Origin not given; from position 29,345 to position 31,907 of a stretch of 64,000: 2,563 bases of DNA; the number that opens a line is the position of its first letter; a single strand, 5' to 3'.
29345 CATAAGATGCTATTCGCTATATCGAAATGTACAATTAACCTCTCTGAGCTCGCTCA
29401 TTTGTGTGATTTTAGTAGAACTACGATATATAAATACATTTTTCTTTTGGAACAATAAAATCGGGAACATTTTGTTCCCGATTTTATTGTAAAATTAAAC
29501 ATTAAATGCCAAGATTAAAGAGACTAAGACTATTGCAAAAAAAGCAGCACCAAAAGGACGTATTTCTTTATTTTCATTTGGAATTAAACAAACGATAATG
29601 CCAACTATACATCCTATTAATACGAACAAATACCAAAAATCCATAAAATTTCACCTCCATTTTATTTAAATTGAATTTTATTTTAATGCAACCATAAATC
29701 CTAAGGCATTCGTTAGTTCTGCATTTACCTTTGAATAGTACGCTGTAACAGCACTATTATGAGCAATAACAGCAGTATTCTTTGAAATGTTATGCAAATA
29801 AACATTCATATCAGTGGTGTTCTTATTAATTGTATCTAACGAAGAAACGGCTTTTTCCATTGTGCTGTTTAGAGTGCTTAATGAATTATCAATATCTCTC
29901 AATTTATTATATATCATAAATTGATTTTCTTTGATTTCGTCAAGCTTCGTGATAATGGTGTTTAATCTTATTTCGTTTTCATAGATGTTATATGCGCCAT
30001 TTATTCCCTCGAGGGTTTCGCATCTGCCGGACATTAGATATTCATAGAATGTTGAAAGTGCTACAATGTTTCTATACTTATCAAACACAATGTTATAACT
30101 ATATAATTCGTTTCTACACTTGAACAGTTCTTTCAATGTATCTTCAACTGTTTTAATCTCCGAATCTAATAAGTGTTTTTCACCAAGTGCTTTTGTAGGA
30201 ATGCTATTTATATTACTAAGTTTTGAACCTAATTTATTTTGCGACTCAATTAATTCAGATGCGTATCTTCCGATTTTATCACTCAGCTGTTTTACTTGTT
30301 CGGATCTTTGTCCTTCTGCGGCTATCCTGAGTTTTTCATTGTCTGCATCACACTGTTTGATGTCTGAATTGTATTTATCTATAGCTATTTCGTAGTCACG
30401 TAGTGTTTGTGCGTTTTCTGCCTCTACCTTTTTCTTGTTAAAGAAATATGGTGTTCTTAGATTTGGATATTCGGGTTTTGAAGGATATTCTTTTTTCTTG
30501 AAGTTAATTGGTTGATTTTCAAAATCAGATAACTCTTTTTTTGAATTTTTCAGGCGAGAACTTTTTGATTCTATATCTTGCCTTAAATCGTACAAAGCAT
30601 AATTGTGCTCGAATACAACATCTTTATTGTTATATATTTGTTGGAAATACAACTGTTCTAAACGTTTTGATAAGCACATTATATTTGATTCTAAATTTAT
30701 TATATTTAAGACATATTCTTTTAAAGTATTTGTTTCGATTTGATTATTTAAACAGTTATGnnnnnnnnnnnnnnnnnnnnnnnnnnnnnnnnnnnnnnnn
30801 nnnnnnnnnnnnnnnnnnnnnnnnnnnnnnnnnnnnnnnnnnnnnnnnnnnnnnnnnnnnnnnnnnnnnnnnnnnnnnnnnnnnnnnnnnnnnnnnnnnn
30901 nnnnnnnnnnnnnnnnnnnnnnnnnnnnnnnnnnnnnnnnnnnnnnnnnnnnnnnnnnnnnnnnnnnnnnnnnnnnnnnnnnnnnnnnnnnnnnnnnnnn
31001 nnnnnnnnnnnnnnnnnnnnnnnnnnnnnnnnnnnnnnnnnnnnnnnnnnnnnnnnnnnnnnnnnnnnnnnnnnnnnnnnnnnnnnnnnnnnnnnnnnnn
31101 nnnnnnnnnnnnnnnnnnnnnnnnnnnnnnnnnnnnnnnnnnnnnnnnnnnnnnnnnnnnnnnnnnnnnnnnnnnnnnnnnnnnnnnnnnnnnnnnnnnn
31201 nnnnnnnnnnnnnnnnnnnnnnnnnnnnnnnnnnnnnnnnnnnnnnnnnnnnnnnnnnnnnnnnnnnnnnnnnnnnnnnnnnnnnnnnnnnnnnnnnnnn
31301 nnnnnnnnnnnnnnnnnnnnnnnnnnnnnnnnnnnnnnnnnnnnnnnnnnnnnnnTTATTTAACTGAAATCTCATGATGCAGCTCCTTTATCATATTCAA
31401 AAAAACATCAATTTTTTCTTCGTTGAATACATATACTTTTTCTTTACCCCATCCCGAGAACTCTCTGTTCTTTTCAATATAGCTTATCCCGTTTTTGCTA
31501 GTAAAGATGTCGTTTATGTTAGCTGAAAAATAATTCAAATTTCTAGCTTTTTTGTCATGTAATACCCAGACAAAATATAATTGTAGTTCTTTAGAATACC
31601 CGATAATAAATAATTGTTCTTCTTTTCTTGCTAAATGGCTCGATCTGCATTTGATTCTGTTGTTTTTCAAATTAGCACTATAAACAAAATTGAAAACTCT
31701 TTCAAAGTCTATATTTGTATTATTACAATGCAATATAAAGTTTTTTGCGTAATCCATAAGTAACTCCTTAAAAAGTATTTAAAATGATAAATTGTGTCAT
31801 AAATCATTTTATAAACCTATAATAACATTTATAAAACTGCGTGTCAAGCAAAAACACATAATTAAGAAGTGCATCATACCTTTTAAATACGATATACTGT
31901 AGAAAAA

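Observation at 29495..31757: Candidate undescribed three-gene module: 133-aa protein, 565-aa Zn-ribbon coiled-coil protein, 49-aa membrane peptide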

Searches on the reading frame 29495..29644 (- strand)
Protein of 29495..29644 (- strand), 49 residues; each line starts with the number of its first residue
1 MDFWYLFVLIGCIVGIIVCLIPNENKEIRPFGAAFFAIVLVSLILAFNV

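Call 3: search_protein_families(library=pfam, proteins=[window:29495-29644:-], max_evalue=1)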
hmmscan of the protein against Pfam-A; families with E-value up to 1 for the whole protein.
window:29495-29644:- (49 aa): 3 families
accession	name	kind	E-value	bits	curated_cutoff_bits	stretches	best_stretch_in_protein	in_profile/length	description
PF03006.26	HlyIII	-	0.0097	16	26.2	1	3-46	109-153/224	Haemolysin-III related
PF13567.11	DUF4131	-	0.25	11.5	31.6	1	3-44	5-45/165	Domain of unknown function (DUF4131)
PF14364.11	DUF4408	-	0.32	11.3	22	1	5-18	15-28/33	Domain of unknown function (DUF4408)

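Call 4: search_protein_families(library=padloc, proteins=[window:29495-29644:-], max_evalue=1)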
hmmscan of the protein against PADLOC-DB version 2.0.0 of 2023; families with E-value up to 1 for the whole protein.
window:29495-29644:- (49 aa): 0 families

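Call 5: search_protein_families(library=phrogs, proteins=[window:29495-29644:-], max_evalue=1)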
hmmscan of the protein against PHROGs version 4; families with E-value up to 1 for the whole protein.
window:29495-29644:- (49 aa): 2 families
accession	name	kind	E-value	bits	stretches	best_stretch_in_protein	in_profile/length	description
phrog_12699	-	unknown function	0.45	11.4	1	1-45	1-44/52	-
phrog_3878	-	unknown function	0.8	10.8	1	4-26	58-80/129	-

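Call 6: search_protein_families(library=ncbifam, proteins=[window:29495-29644:-], max_evalue=1)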
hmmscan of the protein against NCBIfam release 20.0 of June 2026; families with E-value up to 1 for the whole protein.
window:29495-29644:- (49 aa): 1 family
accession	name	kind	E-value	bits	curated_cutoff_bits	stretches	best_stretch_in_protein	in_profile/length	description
NF009587.0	PRK13027.1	subfamily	0.014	14.2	570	1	5-40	10-46/442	C4-dicarboxylate transporter DctA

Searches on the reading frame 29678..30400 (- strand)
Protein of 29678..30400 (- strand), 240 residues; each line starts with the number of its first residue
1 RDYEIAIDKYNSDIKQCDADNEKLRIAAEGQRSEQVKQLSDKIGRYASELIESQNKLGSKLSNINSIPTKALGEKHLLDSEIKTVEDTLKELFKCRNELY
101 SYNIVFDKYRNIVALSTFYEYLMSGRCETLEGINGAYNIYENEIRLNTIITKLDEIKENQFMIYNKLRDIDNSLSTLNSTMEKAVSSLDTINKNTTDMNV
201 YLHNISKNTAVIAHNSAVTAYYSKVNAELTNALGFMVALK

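Call 35: search_protein_families(library=pfam, proteins=[window:29678-30400:-], max_evalue=1)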
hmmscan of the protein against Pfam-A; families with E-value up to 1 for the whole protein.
window:29678-30400:- (240 aa): 27 families (the best 25 are shown)
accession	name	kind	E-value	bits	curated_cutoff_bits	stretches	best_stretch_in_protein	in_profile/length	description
PF13870.11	CCDC113_CCDC96_CC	-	0.00037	20.7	31.6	1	8-111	23-126/177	CCDC113/CCDC96, coiled-coil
PF25450.1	Rab11-FIP3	-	0.001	19.8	31.9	1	1-60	50-108/125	Rab11-FIP3-like domain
PF16519.10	TRPM_tetra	-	0.0054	17.3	26.6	1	148-191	13-56/56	Tetramerisation domain of TRPM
PF02646.22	RmuC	-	0.011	15.3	26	1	151-206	219-275/291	RmuC family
PF07889.17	DUF1664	-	0.016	15.7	34.6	0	33-95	47-109/124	Protein of unknown function (DUF1664)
PF19111.5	DUF5798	-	0.022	15.4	27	1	152-211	9-68/89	Family of unknown function (DUF5798)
PF08651.15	DASH_Duo1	-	0.027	14.7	25.4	1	165-200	7-42/74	DASH complex subunit Duo1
PF06013.18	WXG100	-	0.032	14.9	27.3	0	153-184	53-84/86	Proteins of 100 residues with WXG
PF11068.13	YlqD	-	0.044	14.6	27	1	4-69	26-91/131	YlqD protein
PF09602.15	PhaP_Bmeg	-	0.044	14.2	28.3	1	7-94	46-135/168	Polyhydroxyalkanoic acid inclusion protein (PhaP_Bmeg)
PF10158.14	LOH1CR12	-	0.051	14.1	24.7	1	145-197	64-119/131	Tumour suppressor protein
PF01017.26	STAT_alpha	-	0.056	13.9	27.5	0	34-101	16-73/167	STAT transcription factor, coiled-coil domain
PF07374.17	DUF1492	-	0.073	13.7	21.5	1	149-219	27-97/100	Protein of unknown function (DUF1492)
PF09763.15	Sec3_CC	-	0.079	13.2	27.1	1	154-216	10-72/133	Exocyst complex component Sec3, coiled-coil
PF06009.19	Laminin_II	-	0.092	13.2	33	1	138-207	25-90/138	Laminin Domain II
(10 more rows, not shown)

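Call 38: search_dna_similar(query=window:29678-30400:-, collection=phages, mode=protein, max_evalue=0.001)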
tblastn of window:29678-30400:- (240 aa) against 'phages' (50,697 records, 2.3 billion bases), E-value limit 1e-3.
No match.

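Call 39: search_dna_similar(query=window:29678-30400:-, collection=plasmids, mode=protein, max_evalue=0.001)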
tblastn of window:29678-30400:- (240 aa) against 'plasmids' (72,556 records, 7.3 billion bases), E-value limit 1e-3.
No match.

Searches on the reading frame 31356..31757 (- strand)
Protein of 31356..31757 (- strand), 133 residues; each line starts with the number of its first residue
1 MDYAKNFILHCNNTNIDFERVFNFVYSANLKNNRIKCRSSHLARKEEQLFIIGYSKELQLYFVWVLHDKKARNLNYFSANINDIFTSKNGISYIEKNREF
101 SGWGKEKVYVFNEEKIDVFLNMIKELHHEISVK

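Call 3: search_protein_families(library=pfam, proteins=[window:31356-31757:-], max_evalue=1)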
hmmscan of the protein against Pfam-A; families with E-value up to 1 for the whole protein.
window:31356-31757:- (133 aa): 2 families
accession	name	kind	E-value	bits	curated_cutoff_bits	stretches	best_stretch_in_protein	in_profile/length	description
PF24120.1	SsdA_C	-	0.039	15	27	1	101-130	4-33/56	Single-strand DNA deaminase toxin A, C-terminal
PF20296.3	MTaX1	-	0.066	14.2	25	1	38-117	32-108/111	Methylase-associated X1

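Call 4: search_protein_families(library=padloc, proteins=[window:31356-31757:-], max_evalue=1)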
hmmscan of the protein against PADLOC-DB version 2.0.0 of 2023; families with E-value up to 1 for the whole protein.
window:31356-31757:- (133 aa): 0 families

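Call 5: search_protein_families(library=phrogs, proteins=[window:31356-31757:-], max_evalue=1)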
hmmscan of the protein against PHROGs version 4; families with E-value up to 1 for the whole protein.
window:31356-31757:- (133 aa): 0 families

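Call 6: search_protein_families(library=ncbifam, proteins=[window:31356-31757:-], max_evalue=1)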
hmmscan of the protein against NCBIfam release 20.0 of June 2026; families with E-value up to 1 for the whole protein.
window:31356-31757:- (133 aa): 0 families

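Call 8: find_homologous_proteins(query=window:31356-31757:-)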
Query window:31356-31757:- (133 aa): 7 proteins with E <= 0.001 among 8 candidates.
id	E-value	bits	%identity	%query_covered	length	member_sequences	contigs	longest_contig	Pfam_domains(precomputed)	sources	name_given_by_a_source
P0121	5.1e-77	274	93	100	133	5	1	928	-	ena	-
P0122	5.7e-63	229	79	100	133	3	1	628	-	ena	-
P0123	1.9e-56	207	73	100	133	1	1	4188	-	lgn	-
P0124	6.8e-56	206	73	94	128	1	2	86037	-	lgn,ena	-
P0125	1.2e-54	202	72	94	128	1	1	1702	-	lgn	-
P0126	2.1e-46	175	68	92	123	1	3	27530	-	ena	-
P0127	1.1e-45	173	65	89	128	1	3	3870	-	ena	-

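Call 51: find_encoding_contigs(protein=P0126, flank=6000, max_places=2)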
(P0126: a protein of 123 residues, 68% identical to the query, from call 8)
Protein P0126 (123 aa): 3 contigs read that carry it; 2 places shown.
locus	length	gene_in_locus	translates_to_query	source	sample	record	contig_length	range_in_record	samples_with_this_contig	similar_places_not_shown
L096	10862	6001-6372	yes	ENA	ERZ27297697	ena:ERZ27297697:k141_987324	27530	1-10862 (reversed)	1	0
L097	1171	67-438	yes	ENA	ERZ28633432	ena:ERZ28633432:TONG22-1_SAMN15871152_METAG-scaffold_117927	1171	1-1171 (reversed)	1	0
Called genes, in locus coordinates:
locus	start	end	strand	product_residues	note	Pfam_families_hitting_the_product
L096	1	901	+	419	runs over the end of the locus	PF09992:NAGPA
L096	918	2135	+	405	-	-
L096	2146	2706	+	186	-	PF01569:PAP2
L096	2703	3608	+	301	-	PF01156:IU_nuc_hydro, PF07632:Sde182_NH-like (weak)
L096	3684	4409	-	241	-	-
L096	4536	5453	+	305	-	PF00246:Peptidase_M14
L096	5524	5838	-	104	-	PF01381:HTH_3 (weak), PF12844:HTH_19 (weak), PF13443:HTH_26 (weak)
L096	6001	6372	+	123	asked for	-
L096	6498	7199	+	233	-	PF13306:LRR_5, PF13855:LRR_8 (faint), PF13306:LRR_5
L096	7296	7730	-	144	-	PF01196:Ribosomal_L17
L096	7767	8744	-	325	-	PF01193:RNA_pol_L, PF01000:RNA_pol_A_bac, PF03118:RNA_pol_A_CTD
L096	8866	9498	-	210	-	PF00163:Ribosomal_S4, PF01479:S4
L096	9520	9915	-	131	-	PF00411:Ribosomal_S11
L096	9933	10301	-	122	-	PF00416:Ribosomal_S13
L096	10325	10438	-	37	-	PF00444:Ribosomal_L36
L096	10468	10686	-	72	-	PF01176:eIF-1a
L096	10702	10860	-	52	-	?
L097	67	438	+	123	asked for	-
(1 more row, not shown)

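Call 67: predict_structure(alignment_id=A5)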
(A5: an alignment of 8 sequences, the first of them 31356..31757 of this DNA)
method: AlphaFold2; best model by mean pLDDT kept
length: 133 residues; sequences in the alignment: 8
mean_pLDDT: 82.7   pTM: 0.81
mean pLDDT of the five models: 82.7, 80.4, 68.3, 66.8, 59.8
residues with pLDDT >= 90: 57; 70-90: 52; 50-70: 23; < 50: 1
segments of 3 or more residues with pLDDT < 50: none
pLDDT, mean of each block of 10 residues (from residue 1): 87 88 89 89 72 93 80 80 84 80 75 92 74 52
secondary structure, 60 per line:
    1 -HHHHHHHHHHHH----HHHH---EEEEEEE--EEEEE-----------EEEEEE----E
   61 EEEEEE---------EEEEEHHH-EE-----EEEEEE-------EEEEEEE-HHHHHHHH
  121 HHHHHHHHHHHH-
elements in order: H2-13 H18-21 E25-31 E34-38 E50-55 E60-66 E76-80 E92-97 E105-111 H113-132

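Call 69: search_solved_structures(query=A5, max_evalue=10)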
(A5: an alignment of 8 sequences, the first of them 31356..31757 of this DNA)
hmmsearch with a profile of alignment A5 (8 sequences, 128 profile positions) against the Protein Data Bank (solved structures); distinct sequences matched with E-value up to 10: 2.
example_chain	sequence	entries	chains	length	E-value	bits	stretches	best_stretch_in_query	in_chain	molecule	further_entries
8a8k_A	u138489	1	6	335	1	12.7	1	87-124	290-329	PAP phosphatase from Methanothermococcus thermolithotrophicus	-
6tvh_A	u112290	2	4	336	1.1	12.6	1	18-80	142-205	Predicted protein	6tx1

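Call 70: find_homologous_proteins(query=A4, max_evalue=0.01)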
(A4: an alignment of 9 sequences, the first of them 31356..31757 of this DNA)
Query A4 (9 sequences) (133 aa, profile of the alignment): 9 proteins with E <= 0.01 among 227 candidates.
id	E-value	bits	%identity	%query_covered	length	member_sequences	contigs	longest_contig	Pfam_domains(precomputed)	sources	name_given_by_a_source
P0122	4.1e-66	239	79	100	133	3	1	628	-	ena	-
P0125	6.7e-65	235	72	94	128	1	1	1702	-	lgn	-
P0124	2.0e-64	233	73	94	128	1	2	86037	-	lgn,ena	-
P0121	3.8e-64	232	93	100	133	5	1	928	-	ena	-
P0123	5.3e-62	225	73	100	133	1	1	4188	-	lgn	-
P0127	1.2e-60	221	65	89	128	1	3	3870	-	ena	-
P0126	2.7e-60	220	68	92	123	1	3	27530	-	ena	-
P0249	4.2e-50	187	40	95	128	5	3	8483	-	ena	-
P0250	1.5e-36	143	48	97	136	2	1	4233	-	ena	-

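Call 71: find_encoding_contigs(protein=P0249, flank=5000, max_places=2)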
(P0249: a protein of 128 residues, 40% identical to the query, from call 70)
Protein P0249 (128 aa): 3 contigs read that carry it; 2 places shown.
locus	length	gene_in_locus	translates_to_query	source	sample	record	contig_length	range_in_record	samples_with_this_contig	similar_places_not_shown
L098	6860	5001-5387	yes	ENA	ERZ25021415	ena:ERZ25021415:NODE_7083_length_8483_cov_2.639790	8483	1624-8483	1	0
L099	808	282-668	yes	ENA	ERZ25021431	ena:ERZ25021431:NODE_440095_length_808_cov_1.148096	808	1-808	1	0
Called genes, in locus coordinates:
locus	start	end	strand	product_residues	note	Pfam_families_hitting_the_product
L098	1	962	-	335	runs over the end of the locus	PF04970:LRAT, PF01648:ACPS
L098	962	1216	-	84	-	PF00550:PP-binding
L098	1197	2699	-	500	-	PF00501:AMP-binding, PF23562:AMP-binding_C_3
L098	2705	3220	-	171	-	PF01553:Acyltransferase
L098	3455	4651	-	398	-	PF01966:HD, PF13286:HD_assoc (weak)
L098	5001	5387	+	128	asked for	-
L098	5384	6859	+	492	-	?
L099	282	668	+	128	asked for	-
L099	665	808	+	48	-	?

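Call 72: find_encoding_contigs(protein=P0250, flank=5000, max_places=1)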
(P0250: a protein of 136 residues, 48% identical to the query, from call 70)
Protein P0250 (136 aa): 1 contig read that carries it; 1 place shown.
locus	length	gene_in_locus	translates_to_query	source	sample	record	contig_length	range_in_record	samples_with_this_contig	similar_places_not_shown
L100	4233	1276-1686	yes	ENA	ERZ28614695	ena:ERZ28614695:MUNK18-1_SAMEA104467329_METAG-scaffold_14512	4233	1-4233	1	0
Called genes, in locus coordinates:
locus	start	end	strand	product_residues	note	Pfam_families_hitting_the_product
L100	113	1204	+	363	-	PF00395:SLH (faint)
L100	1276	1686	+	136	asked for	-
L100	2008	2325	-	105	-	PF00589:Phage_integrase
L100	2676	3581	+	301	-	PF00149:Metallophos, PF12850:Metallophos_2 (weak)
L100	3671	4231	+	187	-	?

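Call 73: find_encoding_contigs(protein=P0127, flank=5000, max_places=1)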
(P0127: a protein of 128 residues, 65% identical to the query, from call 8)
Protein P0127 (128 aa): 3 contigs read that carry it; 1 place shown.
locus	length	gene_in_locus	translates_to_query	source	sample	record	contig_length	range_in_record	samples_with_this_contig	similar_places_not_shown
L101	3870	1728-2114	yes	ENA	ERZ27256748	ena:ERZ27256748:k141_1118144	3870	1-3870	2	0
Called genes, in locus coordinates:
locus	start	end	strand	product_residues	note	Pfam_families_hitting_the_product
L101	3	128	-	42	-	?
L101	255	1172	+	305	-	PF00246:Peptidase_M14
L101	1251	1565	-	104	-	PF01381:HTH_3 (weak), PF12844:HTH_19 (weak), PF13443:HTH_26 (weak)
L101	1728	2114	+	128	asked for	-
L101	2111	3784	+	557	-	-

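Call 85: search_protein_families(library=pfam, alignment_id=A4, max_evalue=5)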
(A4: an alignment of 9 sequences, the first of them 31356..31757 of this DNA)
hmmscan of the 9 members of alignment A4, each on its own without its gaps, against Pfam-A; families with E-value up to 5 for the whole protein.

A. member 1, window:31356-31757:- (133 aa): 2 families
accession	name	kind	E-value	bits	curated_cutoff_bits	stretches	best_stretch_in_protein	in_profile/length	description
PF24120.1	SsdA_C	-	0.039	15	27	1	101-130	4-33/56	Single-strand DNA deaminase toxin A, C-terminal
PF20296.3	MTaX1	-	0.066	14.2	25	1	38-117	32-108/111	Methylase-associated X1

B. families by the number of members that match (of 9 scanned): 6 families
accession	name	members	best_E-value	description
PF20296.3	MTaX1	3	0.0087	Methylase-associated X1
PF24120.1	SsdA_C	3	0.027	Single-strand DNA deaminase toxin A, C-terminal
PF16805.11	Trans_coact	1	0.019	Phage late-transcription coactivator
PF14370.11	Topo_C_assoc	1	0.039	C-terminal topoisomerase domain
PF22205.1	Csm6_6H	1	0.12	Csm6 6H domain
PF14528.11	LAGLIDADG_3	1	0.26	LAGLIDADG-like domain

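Call 86: list_cluster_members(proteins=[P0001, window:31356-31757:-, window:29495-29644:-, window:31921-32232:+])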
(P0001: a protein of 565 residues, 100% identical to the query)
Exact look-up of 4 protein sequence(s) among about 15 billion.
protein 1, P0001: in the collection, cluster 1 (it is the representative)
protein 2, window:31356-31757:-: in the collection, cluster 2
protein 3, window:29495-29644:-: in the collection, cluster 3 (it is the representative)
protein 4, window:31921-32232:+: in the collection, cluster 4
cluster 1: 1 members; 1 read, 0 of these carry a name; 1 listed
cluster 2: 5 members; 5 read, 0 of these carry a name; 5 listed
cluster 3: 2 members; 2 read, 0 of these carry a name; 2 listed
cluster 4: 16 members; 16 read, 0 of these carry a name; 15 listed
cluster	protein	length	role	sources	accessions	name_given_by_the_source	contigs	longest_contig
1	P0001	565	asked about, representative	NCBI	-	-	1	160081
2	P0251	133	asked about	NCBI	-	-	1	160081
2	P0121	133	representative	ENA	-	-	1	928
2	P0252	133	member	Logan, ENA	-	-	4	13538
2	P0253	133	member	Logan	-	-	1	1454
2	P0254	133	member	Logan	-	-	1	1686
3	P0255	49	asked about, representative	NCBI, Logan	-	-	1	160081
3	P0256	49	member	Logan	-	-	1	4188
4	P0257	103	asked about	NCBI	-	-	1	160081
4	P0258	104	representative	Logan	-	-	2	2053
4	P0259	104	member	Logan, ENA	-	-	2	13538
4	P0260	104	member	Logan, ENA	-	-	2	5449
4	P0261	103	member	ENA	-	-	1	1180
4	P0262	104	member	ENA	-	-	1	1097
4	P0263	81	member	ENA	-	-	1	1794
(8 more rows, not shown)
